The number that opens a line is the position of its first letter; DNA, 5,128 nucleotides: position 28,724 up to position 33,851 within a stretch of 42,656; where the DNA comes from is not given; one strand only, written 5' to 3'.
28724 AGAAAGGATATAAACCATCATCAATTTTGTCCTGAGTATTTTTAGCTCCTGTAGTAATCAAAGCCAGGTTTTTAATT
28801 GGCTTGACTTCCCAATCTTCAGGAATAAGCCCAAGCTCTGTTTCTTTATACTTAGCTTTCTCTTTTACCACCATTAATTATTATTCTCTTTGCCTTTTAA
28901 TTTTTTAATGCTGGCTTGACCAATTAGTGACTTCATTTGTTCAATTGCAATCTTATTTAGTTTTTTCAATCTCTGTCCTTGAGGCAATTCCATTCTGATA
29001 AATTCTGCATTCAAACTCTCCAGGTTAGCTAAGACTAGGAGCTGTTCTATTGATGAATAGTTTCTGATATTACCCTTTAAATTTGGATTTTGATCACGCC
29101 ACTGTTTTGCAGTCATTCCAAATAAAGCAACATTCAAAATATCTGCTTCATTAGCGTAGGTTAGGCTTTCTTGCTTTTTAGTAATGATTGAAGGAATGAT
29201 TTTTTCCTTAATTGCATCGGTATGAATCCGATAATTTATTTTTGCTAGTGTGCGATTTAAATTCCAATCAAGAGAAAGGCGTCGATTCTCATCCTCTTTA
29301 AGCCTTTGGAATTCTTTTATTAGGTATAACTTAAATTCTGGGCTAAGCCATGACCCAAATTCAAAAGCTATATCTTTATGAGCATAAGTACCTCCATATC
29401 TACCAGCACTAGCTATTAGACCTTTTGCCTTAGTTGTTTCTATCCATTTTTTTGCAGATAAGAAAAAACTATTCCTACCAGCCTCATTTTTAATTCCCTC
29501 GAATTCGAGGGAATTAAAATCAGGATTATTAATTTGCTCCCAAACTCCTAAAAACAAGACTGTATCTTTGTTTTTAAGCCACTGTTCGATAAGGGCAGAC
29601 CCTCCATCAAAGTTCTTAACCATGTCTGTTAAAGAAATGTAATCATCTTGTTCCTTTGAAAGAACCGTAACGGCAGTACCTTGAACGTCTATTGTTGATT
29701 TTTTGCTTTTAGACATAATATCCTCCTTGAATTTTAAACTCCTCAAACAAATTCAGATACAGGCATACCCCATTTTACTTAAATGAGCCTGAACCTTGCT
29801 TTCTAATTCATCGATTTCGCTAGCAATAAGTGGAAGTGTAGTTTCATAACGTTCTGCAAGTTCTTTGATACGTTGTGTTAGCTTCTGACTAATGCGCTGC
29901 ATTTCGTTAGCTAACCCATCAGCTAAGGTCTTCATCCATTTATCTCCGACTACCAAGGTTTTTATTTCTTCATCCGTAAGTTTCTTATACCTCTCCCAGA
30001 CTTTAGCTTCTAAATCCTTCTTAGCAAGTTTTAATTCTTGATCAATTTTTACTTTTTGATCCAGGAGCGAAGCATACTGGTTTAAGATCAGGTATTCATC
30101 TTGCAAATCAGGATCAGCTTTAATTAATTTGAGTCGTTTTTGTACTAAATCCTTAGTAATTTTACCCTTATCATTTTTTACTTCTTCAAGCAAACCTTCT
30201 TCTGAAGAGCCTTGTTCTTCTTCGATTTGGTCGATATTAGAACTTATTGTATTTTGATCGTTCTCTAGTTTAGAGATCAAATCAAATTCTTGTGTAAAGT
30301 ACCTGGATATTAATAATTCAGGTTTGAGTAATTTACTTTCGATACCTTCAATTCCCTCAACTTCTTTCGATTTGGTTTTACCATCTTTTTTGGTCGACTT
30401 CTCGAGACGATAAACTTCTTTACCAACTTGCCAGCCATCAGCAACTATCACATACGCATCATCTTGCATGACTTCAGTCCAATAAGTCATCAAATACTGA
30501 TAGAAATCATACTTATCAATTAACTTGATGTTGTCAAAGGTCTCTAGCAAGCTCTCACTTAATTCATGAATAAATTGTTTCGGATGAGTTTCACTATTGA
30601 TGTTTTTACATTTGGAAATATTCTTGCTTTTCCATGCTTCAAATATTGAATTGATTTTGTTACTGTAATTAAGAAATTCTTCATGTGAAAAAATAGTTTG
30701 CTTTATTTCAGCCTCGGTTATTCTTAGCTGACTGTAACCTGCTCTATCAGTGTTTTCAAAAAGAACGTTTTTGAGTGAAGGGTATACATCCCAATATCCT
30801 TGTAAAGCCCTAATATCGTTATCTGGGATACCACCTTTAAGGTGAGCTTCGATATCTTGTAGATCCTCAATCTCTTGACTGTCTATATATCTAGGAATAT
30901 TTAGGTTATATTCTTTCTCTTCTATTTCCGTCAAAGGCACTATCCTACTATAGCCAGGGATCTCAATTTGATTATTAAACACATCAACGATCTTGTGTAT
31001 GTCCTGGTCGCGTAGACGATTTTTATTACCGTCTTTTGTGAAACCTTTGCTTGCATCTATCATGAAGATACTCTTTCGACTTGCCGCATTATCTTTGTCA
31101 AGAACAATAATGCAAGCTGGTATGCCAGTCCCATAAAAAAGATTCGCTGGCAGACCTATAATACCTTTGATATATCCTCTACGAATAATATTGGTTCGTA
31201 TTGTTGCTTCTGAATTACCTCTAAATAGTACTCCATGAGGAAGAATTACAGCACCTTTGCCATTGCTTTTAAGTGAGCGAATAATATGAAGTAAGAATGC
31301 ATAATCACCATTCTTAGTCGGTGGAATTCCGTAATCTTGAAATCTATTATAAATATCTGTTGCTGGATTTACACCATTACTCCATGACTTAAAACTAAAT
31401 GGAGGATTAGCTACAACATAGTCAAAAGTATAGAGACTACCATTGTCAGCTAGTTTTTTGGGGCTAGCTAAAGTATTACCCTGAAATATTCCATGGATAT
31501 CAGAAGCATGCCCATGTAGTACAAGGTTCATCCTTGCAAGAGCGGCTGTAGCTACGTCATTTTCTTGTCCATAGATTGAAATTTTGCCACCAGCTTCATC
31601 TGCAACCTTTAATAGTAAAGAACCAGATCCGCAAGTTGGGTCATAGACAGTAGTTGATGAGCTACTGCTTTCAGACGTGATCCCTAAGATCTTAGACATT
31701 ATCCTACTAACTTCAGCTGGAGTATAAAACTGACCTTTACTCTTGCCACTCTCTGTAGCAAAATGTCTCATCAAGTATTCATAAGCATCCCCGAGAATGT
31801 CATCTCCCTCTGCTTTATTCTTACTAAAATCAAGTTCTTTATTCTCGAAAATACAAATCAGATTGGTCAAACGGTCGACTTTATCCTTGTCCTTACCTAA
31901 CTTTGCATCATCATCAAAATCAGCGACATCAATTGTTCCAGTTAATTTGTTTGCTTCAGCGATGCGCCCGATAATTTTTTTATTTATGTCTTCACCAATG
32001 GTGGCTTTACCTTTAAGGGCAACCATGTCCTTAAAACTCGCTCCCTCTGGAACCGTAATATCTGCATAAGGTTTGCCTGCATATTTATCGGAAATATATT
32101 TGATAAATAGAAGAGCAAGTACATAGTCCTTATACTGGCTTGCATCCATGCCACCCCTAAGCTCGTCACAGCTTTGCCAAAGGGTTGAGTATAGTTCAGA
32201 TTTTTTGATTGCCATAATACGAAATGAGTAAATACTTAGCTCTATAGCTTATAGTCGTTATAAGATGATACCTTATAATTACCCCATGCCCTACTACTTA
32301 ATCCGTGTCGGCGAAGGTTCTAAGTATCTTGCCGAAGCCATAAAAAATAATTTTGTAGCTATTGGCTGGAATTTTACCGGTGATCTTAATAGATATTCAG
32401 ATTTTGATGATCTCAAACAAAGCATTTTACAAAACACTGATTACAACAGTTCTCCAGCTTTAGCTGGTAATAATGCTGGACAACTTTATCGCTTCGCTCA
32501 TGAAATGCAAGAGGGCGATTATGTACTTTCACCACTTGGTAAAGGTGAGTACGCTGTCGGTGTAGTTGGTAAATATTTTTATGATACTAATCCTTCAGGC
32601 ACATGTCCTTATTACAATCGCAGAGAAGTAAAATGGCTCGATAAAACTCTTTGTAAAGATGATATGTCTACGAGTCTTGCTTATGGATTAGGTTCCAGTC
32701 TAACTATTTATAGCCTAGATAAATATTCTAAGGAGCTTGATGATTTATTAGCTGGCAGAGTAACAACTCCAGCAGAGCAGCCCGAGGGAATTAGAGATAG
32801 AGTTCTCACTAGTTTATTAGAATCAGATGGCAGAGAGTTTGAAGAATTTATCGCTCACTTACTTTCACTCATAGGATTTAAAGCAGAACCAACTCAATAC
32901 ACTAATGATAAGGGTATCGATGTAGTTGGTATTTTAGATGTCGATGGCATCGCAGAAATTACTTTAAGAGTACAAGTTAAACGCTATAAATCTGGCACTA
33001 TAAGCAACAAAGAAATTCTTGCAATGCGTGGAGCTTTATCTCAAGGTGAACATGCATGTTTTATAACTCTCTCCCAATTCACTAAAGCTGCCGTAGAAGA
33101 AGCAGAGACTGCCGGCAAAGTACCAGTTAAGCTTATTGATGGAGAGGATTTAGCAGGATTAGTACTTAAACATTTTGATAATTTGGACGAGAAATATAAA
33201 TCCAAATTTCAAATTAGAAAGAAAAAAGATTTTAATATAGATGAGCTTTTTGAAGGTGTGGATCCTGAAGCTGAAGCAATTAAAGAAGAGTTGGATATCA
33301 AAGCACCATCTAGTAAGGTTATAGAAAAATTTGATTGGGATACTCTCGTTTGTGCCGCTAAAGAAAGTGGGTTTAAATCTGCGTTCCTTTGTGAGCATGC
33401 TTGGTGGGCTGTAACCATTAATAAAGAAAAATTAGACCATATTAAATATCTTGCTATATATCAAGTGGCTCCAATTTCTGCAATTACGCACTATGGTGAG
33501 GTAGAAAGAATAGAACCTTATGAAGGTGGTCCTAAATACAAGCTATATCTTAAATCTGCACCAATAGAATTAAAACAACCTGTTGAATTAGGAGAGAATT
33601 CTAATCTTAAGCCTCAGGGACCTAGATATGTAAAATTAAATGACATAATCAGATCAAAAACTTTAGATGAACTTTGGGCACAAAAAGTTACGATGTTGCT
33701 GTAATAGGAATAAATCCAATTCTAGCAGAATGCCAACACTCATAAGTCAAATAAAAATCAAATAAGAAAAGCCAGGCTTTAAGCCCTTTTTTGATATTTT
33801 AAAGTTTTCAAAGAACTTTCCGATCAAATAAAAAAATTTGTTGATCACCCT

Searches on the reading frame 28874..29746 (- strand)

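Call 71: search_protein_families(library=padloc, proteins=[window:28874-29746:-], max_evalue=0.00001)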
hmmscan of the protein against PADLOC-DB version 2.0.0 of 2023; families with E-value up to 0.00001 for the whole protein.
window:28874-29746:- (290 aa): 1 family
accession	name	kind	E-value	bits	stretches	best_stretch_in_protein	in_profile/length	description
PDLC04962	PDC-S22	-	1.5e-132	438.9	1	15-288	3-278/281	-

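Call 72: search_protein_families(library=pfam, proteins=[window:28874-29746:-], max_evalue=0.00001)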
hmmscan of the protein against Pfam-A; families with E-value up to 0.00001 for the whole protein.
window:28874-29746:- (290 aa): 1 family
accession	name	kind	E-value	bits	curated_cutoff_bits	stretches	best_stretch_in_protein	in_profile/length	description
PF04383.19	KilA-N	-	1.8e-22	79.7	23.8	1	27-151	8-106/107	KilA-N domain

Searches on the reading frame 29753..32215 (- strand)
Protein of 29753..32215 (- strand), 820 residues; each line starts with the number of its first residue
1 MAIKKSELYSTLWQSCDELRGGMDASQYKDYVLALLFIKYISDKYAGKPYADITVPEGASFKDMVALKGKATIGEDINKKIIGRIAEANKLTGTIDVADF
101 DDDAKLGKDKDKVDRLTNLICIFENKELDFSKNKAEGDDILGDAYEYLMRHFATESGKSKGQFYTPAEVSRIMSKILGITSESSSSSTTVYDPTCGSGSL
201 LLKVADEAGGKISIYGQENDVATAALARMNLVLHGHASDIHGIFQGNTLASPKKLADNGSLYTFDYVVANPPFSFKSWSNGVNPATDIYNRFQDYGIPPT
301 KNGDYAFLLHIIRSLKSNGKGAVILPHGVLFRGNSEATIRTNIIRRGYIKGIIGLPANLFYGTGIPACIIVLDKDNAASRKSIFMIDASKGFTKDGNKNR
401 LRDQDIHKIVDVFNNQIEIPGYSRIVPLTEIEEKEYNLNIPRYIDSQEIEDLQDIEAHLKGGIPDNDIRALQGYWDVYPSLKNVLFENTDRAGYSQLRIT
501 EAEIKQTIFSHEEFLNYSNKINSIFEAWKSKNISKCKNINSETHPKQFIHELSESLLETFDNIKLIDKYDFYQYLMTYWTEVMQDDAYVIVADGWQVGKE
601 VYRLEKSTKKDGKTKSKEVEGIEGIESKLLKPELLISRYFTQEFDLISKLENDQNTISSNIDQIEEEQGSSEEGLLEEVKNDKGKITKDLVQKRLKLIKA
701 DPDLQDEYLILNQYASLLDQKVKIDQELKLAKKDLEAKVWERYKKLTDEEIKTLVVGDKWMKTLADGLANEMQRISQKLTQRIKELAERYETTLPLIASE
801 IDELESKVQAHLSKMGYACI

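Call 71: search_protein_families(library=padloc, proteins=[window:29753-32215:-], max_evalue=0.00001)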
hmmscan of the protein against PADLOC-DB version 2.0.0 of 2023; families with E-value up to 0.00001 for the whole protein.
window:29753-32215:- (820 aa): 28 families (the best 25 are shown)
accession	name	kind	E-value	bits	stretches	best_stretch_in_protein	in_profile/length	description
PDLC03027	MTase_I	-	0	1223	1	1-818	1-809/810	Type I methyltransferase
PDLC03032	MTase_I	-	6.1e-292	969.3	2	1-597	1-593/1001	Type I methyltransferase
PDLC03022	MTase_I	-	2.3e-185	616.4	2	105-817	133-843/857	Type I methyltransferase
PDLC03031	MTase_I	-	3.1e-115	384.3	2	54-817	83-833/834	Type I methyltransferase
PDLC03038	MTase_I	-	8.4e-65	217.1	1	3-455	4-462/896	Type I methyltransferase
PDLC03039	MTase_I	-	9.6e-65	217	1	3-448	2-453/708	Type I methyltransferase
PDLC03033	MTase_I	-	3.2e-59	199.3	1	91-447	133-495/541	Type I methyltransferase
PDLC03019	MTase_I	-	1.9e-53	180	1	10-451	10-465/932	Type I methyltransferase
PDLC03028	MTase_I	-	4.4e-53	178.7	1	55-454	796-1200/1236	Type I methyltransferase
PDLC03020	MTase_I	-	6e-53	178.4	2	136-361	160-392/410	Type I methyltransferase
PDLC03029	MTase_I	-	9.5e-48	161.1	1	111-541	130-573/661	Type I methyltransferase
PDLC04134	mad2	-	6.9e-46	155.1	1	3-415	136-486/492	mads_2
PDLC03026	MTase_I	-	1.3e-45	154.5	1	5-417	3-401/487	Type I methyltransferase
PDLC03021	MTase_I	-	4.8e-44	149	1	126-450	133-458/491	Type I methyltransferase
PDLC03035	MTase_I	-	3.4e-43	146.1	1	3-394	5-408/653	Type I methyltransferase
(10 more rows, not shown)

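Call 72: search_protein_families(library=pfam, proteins=[window:29753-32215:-], max_evalue=0.00001)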
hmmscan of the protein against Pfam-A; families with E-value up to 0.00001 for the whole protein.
window:29753-32215:- (820 aa): 2 families
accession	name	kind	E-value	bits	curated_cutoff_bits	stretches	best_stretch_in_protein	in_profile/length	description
PF02384.22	N6_Mtase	-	1.5e-103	346.8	20.4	1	138-451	3-310/311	N-6 DNA Methylase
PF12161.14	HsdM_N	-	1.3e-15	58.6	24.5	1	10-122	3-134/135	HsdM N-terminal domain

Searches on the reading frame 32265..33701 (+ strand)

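Call 71: search_protein_families(library=padloc, proteins=[window:32265-33701:+], max_evalue=0.00001)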
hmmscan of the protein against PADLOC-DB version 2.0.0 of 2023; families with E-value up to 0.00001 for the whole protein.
window:32265-33701:+ (479 aa): 10 families
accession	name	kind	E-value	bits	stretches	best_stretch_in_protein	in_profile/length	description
PDLC04806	PDC-S02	-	3.3e-75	251.3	1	11-319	5-319/324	-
PDLC04819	PDC-S02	-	1.2e-58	196.9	1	10-318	5-324/334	-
PDLC04815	PDC-S02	-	4.2e-36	123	2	8-154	1-146/346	-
PDLC04824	PDC-S02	-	3.4e-27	93.4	1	10-179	4-176/308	-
PDLC04796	PDC-S02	-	1.1e-21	75.3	1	183-304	239-361/390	-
PDLC04799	PDC-S02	-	2.4e-19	67.6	1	10-165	4-161/308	-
PDLC03448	REase_II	-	7.5e-13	45.5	1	27-172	281-426/857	Type II restriction enzyme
PDLC03657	mREase_IV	-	8.7e-12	43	1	174-303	159-294/317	Type IV methyl-directed restriction enzyme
PDLC00631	ZorD1|ZorD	-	2.2e-08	30.4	1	182-302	943-1062/1071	"SWI2/SNF2 helicase, Mrr-like nuclease"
PDLC03663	mREase_IV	-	3.6e-07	27.2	1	188-304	413-527/544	Type IV methyl-directed restriction enzyme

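Call 72: search_protein_families(library=pfam, proteins=[window:32265-33701:+], max_evalue=0.00001)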
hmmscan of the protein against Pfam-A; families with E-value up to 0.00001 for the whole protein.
window:32265-33701:+ (479 aa): 2 families
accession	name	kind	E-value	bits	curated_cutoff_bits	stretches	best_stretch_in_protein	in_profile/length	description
PF04471.18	Mrr_cat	-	1.8e-23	83.3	21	1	186-299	3-114/115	Restriction endonuclease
PF22722.2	NA-iREase1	-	2.9e-09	37.3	27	1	192-296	1-104/106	NACHT-associated inactive Restriction Endonuclease 1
